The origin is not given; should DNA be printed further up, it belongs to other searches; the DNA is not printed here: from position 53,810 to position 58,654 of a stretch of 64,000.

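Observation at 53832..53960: gltB leader repeats the same hairpin-terminator-hairpin layout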

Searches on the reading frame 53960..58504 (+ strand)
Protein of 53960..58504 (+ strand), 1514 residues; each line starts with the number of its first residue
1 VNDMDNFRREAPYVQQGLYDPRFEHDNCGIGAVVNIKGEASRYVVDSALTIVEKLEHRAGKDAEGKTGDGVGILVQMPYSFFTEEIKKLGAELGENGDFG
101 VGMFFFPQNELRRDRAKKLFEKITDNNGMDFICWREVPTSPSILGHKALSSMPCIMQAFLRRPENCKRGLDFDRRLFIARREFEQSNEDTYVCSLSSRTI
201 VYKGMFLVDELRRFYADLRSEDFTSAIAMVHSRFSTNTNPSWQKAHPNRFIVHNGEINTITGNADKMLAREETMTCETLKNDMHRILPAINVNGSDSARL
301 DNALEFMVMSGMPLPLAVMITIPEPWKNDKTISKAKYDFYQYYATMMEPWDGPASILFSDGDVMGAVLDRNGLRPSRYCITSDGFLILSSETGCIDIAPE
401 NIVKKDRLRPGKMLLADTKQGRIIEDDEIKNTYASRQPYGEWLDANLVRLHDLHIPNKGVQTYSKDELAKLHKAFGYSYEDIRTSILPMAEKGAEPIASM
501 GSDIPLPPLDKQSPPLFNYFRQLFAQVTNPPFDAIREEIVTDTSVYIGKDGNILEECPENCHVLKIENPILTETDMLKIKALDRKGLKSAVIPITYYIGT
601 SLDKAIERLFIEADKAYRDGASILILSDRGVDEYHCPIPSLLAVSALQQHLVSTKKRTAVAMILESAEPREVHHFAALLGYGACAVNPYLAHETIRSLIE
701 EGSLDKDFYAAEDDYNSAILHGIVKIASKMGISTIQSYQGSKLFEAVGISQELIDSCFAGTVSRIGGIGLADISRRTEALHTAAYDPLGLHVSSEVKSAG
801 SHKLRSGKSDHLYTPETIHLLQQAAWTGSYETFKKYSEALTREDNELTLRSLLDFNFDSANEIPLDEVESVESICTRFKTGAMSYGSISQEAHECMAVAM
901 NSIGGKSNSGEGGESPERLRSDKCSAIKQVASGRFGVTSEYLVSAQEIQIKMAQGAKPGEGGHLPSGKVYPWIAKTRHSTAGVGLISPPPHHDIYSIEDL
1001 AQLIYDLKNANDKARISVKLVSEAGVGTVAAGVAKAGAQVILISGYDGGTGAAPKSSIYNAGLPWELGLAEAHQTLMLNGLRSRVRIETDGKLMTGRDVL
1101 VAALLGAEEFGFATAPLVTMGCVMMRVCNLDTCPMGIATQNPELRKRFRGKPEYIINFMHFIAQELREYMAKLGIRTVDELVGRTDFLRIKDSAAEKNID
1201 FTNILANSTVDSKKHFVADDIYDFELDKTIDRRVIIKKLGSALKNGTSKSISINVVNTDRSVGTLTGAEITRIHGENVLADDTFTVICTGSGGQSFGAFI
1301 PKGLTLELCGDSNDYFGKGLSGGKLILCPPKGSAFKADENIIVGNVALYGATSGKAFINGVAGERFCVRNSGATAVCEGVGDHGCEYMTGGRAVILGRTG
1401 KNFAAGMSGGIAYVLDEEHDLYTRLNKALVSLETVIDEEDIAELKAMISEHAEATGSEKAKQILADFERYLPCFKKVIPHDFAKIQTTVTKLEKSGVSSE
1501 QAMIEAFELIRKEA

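Call 8: search_protein_families(library=ncbifam, proteins=[window:53960-58504:+])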
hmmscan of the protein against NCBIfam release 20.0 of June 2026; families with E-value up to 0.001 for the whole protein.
window:53960-58504:+ (1514 aa): 2 families
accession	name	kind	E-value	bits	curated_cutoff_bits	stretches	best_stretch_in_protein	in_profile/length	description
NF008730.0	PRK11750.1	equivalog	0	1685.7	1047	1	15-1495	2-1481/1490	glutamate synthase large subunit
TIGR03122.1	one_C_dehyd_C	equivalog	4.7e-05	22.8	130.65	1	1286-1436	83-228/260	formylmethanofuran dehydrogenase subunit C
